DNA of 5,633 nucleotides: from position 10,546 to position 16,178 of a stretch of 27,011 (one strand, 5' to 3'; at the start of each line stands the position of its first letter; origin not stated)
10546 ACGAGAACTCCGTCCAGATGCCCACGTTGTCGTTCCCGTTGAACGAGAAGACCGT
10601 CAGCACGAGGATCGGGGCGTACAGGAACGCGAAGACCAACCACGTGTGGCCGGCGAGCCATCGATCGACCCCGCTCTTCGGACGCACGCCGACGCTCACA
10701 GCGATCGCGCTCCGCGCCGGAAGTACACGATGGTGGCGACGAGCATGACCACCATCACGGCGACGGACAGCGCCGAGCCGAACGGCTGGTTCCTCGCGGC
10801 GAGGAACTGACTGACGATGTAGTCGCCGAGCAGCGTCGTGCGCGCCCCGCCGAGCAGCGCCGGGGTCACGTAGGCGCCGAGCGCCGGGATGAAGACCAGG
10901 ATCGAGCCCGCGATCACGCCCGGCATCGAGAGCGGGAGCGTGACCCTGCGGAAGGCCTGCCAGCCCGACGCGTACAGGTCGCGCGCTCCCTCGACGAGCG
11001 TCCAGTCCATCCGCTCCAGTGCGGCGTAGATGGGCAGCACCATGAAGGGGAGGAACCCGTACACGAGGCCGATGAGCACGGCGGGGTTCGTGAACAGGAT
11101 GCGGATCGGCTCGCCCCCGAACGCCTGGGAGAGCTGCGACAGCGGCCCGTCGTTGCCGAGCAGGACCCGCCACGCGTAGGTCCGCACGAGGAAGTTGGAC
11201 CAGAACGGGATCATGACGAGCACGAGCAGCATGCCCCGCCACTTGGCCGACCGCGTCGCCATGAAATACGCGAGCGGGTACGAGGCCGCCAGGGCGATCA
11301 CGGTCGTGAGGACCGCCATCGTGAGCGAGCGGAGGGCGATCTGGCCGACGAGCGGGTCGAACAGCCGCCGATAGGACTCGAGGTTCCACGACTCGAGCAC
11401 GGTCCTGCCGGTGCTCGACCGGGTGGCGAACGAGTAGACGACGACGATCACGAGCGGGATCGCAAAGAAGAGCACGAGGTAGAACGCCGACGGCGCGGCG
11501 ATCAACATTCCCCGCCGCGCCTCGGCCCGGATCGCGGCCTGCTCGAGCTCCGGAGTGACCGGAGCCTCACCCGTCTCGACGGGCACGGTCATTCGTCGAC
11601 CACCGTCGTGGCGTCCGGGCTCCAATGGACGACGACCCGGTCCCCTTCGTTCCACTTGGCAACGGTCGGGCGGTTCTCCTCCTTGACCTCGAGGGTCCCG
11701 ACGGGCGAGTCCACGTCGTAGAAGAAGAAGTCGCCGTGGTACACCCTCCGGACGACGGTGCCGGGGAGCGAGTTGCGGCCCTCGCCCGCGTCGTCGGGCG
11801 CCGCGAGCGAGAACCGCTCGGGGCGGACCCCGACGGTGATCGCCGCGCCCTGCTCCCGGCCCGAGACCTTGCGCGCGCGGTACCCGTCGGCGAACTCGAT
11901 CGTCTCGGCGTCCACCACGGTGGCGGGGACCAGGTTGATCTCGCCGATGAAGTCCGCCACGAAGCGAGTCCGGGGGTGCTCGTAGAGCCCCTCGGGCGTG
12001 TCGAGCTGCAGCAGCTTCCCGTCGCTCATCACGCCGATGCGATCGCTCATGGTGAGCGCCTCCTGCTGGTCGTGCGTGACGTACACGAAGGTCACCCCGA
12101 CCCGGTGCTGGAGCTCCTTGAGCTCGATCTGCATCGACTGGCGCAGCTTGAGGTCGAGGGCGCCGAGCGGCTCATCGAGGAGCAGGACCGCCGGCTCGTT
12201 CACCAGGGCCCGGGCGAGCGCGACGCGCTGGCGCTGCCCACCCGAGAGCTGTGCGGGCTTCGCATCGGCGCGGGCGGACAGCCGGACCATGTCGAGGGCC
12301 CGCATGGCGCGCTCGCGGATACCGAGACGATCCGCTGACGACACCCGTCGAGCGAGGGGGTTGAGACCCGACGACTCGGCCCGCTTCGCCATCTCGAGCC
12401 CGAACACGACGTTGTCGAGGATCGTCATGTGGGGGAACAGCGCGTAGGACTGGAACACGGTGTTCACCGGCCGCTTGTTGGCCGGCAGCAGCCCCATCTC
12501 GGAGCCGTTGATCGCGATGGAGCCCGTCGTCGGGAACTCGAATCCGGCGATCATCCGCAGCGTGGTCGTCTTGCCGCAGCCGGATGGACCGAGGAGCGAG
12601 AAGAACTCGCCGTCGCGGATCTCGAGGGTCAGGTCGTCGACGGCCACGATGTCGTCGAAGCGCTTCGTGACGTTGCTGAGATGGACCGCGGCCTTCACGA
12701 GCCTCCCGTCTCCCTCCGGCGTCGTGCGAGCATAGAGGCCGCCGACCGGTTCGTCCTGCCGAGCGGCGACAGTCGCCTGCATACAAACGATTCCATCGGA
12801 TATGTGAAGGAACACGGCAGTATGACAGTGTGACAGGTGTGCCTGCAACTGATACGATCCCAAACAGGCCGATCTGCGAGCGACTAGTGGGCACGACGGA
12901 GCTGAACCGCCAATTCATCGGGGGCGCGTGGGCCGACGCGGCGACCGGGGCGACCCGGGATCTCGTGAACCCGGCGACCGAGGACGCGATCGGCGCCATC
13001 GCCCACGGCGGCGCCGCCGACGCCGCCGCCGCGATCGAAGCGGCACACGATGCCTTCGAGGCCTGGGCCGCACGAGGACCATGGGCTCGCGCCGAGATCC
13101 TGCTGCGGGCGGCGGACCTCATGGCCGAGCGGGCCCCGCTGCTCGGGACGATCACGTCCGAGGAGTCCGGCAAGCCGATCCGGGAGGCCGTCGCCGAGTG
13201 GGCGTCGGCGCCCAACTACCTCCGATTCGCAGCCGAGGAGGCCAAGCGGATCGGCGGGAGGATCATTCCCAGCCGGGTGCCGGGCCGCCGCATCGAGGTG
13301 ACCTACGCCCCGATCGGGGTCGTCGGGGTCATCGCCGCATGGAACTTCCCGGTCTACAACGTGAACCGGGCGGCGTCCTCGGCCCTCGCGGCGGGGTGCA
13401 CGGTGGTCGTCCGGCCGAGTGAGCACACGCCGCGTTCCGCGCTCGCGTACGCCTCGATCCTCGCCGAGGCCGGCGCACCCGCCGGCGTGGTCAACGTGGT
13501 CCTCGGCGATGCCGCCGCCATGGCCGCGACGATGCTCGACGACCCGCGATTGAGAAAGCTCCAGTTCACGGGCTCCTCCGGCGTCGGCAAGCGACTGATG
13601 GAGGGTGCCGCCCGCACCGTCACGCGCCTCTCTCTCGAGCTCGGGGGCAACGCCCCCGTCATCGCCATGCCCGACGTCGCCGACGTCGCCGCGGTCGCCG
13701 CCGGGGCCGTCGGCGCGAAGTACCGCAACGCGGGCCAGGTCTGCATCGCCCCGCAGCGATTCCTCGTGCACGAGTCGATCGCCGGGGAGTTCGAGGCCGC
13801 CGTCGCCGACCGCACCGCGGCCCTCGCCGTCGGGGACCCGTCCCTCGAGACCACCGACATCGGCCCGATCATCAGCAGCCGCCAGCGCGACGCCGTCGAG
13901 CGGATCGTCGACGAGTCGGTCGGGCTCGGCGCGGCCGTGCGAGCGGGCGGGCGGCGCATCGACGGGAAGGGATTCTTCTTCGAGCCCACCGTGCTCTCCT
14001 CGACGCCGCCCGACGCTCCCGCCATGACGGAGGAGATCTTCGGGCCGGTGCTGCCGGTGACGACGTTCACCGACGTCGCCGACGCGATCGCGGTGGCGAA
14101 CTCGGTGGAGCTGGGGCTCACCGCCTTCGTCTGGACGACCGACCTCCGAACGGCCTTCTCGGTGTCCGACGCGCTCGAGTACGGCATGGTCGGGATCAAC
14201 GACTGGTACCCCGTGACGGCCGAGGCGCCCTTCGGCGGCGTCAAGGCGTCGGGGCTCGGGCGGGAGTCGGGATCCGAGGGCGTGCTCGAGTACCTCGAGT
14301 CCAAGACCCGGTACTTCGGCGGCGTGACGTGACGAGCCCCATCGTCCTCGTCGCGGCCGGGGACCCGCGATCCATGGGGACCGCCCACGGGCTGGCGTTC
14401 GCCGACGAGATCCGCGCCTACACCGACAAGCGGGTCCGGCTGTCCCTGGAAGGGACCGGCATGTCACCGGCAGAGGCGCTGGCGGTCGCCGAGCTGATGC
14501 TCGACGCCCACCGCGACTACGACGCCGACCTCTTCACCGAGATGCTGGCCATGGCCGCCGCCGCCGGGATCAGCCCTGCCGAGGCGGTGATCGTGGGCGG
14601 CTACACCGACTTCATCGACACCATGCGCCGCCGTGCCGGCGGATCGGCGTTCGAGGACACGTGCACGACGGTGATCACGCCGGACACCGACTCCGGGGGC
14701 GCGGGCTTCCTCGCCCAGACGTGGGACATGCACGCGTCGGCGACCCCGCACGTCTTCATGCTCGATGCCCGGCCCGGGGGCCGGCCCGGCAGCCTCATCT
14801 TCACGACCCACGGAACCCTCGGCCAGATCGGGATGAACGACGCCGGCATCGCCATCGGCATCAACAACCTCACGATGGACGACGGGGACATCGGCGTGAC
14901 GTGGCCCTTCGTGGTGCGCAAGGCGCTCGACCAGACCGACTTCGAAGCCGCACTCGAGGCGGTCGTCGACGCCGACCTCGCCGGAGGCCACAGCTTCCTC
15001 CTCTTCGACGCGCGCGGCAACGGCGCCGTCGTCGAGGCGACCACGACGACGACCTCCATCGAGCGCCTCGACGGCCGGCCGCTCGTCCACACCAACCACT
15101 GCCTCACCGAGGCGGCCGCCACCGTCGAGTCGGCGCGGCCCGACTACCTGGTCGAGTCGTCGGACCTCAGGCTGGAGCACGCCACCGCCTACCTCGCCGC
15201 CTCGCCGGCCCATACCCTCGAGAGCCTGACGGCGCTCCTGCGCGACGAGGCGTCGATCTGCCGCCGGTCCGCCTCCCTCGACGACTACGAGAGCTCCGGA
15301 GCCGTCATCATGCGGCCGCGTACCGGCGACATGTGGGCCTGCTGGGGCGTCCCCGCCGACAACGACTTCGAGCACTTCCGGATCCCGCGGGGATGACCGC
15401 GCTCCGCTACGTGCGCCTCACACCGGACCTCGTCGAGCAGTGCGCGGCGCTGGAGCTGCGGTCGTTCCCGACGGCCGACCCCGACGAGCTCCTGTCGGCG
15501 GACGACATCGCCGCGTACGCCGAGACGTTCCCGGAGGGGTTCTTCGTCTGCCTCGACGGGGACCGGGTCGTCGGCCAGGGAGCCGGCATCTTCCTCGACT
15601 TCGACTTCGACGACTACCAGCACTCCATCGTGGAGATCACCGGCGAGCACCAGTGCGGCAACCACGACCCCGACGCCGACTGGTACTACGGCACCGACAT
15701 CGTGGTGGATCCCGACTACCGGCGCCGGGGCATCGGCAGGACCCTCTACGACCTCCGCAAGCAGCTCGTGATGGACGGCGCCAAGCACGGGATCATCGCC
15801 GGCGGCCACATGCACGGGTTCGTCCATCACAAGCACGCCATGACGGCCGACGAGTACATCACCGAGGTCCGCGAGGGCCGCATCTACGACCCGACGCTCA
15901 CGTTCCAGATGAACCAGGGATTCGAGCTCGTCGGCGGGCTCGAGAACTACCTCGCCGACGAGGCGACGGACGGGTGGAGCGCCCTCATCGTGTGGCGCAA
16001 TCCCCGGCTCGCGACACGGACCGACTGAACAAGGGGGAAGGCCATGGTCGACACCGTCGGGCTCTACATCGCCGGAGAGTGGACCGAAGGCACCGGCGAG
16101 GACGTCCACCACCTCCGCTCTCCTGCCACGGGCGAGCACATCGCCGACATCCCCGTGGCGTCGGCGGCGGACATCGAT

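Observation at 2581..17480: Candidate acylation-protected polyamine/agmatine catabolic pathway (GNAT + C45 in place of PuuA/PuuD)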

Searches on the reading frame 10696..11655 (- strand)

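Call 6: search_protein_families(library=pfam, proteins=[window:10696-11655:-])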
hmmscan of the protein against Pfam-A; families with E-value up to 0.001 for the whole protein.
window:10696-11655:- (319 aa): 1 family
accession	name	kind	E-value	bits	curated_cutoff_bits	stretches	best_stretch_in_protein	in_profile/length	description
PF00528.27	BPD_transp_1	-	2.9e-13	50.4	26.4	1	126-311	2-175/184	Binding-protein-dependent transport system inner membrane component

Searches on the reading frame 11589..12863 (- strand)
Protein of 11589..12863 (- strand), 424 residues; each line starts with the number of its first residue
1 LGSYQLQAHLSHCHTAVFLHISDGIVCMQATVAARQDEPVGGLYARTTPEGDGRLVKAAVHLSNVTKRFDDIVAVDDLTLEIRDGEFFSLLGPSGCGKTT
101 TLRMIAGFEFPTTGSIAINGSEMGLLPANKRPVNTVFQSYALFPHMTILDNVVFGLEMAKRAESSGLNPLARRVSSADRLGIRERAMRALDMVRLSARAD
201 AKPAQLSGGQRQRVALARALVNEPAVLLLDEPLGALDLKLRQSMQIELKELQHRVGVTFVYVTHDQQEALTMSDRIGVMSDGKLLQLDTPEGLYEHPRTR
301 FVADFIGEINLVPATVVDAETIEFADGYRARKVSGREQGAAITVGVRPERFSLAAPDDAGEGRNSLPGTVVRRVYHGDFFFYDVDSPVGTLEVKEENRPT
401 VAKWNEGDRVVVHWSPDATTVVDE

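Call 6: search_protein_families(library=pfam, proteins=[window:11589-12863:-])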
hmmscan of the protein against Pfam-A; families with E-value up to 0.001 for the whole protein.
window:11589-12863:- (424 aa): 3 families
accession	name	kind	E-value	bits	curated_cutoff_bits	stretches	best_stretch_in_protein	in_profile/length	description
PF00005.33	ABC_tran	-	3.9e-33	115.4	25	1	76-233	2-136/137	ABC transporter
PF08402.16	TOBE_2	-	3.4e-13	50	21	1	344-421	1-75/76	TOBE domain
PF02463.25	SMC_N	-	0.00095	19.1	40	0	180-280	111-213/220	RecF/RecN/SMC N terminal domain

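Call 98: search_protein_families(library=ncbifam, proteins=[window:11589-12650:-], max_evalue=1e-10)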
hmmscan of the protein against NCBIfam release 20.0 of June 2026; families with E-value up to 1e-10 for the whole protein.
window:11589-12650:- (353 aa): 163 families (the best 25 are shown)
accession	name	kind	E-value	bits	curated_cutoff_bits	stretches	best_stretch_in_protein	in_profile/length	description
NF006987.0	PRK09452.1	equivalog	1.2e-106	356.6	482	1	3-346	32-367/378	spermidine/putrescine ABC transporter ATP-binding protein PotA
TIGR01187.1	potA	subfamily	8.9e-106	353.6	355.6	1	19-351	1-325/325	polyamine ABC transporter ATP-binding protein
NF043075.1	MMSYN1_0197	equivalog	1.1e-97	327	550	1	3-350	17-338/341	spermidine/putrescine ABC transporter ATP-binding protein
TIGR03265.1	PhnT2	equivalog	3.5e-95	319.2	457.7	1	3-312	19-309/353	putative 2-aminoethylphosphonate ABC transporter ATP-binding protein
NF008621.0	PRK11607.1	equivalog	7.5e-87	291.6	613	1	2-351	33-375/377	putrescine ABC transporter ATP-binding subunit PotG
NF008653.0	PRK11650.1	subfamily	3.1e-82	276.5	432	1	3-284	19-289/357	sn-glycerol-3-phosphate ABC transporter ATP-binding protein UgpC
TIGR03258.1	PhnT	equivalog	1e-81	274.8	499.15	1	2-350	22-356/359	2-aminoethylphosphonate ABC transport system ATP-binding subunit PhnT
NF008513.0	PRK11432.1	equivalog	6.6e-80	268.6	496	1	3-309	21-307/351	ferric ABC transporter ATP-binding protein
TIGR00968.1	3a0106s01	subfamily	1.5e-75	253.7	342.75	1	2-240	14-236/237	sulfate ABC transporter ATP-binding protein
NF008105.0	PRK10851.1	equivalog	9.8e-75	251.5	502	1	4-309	18-306/362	sulfate/thiosulfate ABC transporter ATP-binding protein CysA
NF040933.2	ABC_arch_GlcV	equivalog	5.7e-74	249.1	450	1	1-301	19-308/357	glucose ABC transporter ATP-binding protein GlcV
NF008233.0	PRK11000.1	equivalog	6.2e-73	245.7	568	1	5-282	20-290/369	maltose/maltodextrin ABC transporter ATP-binding protein MalK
NF040840.2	tungstate_WtpC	equivalog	3.9e-71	240.2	440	1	4-300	16-296/347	tungstate ABC transporter ATP-binding protein WtpC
TIGR01186.1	proV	subfamily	1.6e-64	218.3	326.6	1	2-252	7-245/363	betaine/proline/choline family ABC transporter ATP-binding protein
NF040729.1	ABC_ATP_SaoA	equivalog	1.3e-52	178.7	360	1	4-212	21-210/248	ABC transporter ATP-binding protein SaoA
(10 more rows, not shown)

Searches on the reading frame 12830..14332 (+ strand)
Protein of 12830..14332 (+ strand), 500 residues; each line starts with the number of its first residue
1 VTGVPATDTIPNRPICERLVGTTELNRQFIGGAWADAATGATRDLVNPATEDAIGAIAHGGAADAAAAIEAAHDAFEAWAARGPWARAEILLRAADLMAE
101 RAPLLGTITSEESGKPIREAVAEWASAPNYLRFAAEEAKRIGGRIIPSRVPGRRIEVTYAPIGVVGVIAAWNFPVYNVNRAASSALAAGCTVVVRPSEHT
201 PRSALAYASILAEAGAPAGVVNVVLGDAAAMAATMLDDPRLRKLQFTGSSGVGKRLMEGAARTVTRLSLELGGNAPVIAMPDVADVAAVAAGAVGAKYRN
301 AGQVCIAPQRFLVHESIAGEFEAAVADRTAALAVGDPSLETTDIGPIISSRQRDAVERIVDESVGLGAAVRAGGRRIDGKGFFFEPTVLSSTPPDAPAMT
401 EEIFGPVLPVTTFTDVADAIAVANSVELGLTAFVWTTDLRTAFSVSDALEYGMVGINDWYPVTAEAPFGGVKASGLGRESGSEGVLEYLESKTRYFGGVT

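Call 6: search_protein_families(library=pfam, proteins=[window:12830-14332:+])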
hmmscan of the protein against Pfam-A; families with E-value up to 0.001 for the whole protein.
window:12830-14332:+ (500 aa): 1 family
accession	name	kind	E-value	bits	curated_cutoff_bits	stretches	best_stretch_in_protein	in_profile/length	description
PF00171.27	Aldedh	-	1.6e-152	508.7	23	1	34-493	1-460/461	Aldehyde dehydrogenase family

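Call 8: search_protein_families(library=ncbifam, proteins=[window:12830-14332:+], max_evalue=0.00001)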
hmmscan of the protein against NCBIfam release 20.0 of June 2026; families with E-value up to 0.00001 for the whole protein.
window:12830-14332:+ (500 aa): 41 families (the best 25 are shown)
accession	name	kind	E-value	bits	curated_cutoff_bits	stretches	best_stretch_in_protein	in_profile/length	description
TIGR01780.1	SSADH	subfamily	5.5e-135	450.7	646.35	1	46-492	2-448/448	succinate-semialdehyde dehydrogenase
NF008415.0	PRK11241.1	equivalog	8.3e-121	404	828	1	27-492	12-476/482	NADP-dependent succinate-semialdehyde dehydrogenase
TIGR01804.1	BADH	equivalog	1.3e-116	389.9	668.6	1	29-492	1-467/467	betaine-aldehyde dehydrogenase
NF010000.0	PRK13473.1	subfamily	1.9e-115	386.2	615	1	27-492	4-468/475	aminobutyraldehyde dehydrogenase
NF009725.0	PRK13252.1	equivalog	2.5e-106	356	593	1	24-494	5-477/488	betaine-aldehyde dehydrogenase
NF007497.0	PRK10090.1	equivalog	9.6e-104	347.8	500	1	26-495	7-476/480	aldehyde dehydrogenase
NF006916.0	PRK09407.1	equivalog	2.5e-103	346.5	521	1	37-493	30-489/526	succinic semialdehyde dehydrogenase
NF045735.1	PaDhStyDPseudo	equivalog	6.6e-100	335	850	1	27-493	4-478/483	phenylacetaldehyde dehydrogenase StyD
NF045736.1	PaDhStyDRhodo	equivalog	1e-97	327.7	800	1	28-492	5-473/479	phenylacetaldehyde dehydrogenase StyD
TIGR02299.1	HpaE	equivalog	8.8e-97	324.7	638.35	1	28-492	3-472/488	5-carboxymethyl-2-hydroxymuconate semialdehyde dehydrogenase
NF052305.1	DioxValDhHalo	equivalog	5.6e-93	312.4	750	1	24-495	3-480/483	2,5-dioxovalerate dehydrogenase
NF040648.1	lactal_redase_Meth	equivalog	1.4e-92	311.2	650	1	29-482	2-448/463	lactaldehyde dehydrogenase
NF006915.0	PRK09406.1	equivalog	2.9e-92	309.9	730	1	46-496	6-456/457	NADP-dependent succinic semialdehyde dehydrogenase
NF042993.1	AlphKGSA_gudD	equivalog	3.9e-89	299.6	770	1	27-484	5-468/481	alpha-ketoglutaric semialdehyde dehydrogenase GucD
NF050026.1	AcaldDHExaC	equivalog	1e-87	294.9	900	1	26-488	16-485/503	acetaldehyde dehydrogenase ExaC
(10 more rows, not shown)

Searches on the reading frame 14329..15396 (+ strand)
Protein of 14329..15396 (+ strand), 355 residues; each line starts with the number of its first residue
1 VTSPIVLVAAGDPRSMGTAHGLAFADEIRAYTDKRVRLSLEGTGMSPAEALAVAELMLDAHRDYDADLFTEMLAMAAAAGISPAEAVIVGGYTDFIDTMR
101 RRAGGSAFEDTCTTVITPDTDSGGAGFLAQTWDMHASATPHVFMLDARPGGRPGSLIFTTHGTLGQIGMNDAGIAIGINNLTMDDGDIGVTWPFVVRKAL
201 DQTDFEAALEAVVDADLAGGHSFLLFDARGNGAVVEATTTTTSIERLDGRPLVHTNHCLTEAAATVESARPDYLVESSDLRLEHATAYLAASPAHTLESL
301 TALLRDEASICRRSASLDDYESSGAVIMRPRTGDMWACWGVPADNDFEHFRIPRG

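Call 6: search_protein_families(library=pfam, proteins=[window:14329-15396:+])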
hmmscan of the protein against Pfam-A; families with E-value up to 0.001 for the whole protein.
window:14329-15396:+ (355 aa): 1 family
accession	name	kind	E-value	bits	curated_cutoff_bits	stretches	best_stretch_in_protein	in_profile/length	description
PF03417.21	AAT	-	4.7e-22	79.2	23.2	1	124-343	6-224/225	Acyl-coenzyme A:6-aminopenicillanic acid acyl-transferase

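Call 8: search_protein_families(library=ncbifam, proteins=[window:14329-15396:+], max_evalue=0.00001)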
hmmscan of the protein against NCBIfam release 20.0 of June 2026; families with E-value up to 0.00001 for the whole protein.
window:14329-15396:+ (355 aa): 1 family
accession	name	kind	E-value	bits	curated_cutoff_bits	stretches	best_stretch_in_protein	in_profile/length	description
NF040521.1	C45_proenzyme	subfamily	1.7e-55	188.6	85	1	11-335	2-313/313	C45 family autoproteolytic acyltransferase/hydrolase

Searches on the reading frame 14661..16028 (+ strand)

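Call 6: search_protein_families(library=pfam, proteins=[window:14661-16028:+])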
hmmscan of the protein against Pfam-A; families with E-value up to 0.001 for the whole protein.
window:14661-16028:+ (455 aa): 2 families
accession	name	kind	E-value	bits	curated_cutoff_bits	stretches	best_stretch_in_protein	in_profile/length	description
PF00583.31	Acetyltransf_1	-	9.5e-09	36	20.7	1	263-364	6-82/116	Acetyltransferase (GNAT) family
PF13508.13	Acetyltransf_7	-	1.9e-06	28.6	27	1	294-364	5-51/84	Acetyltransferase (GNAT) domain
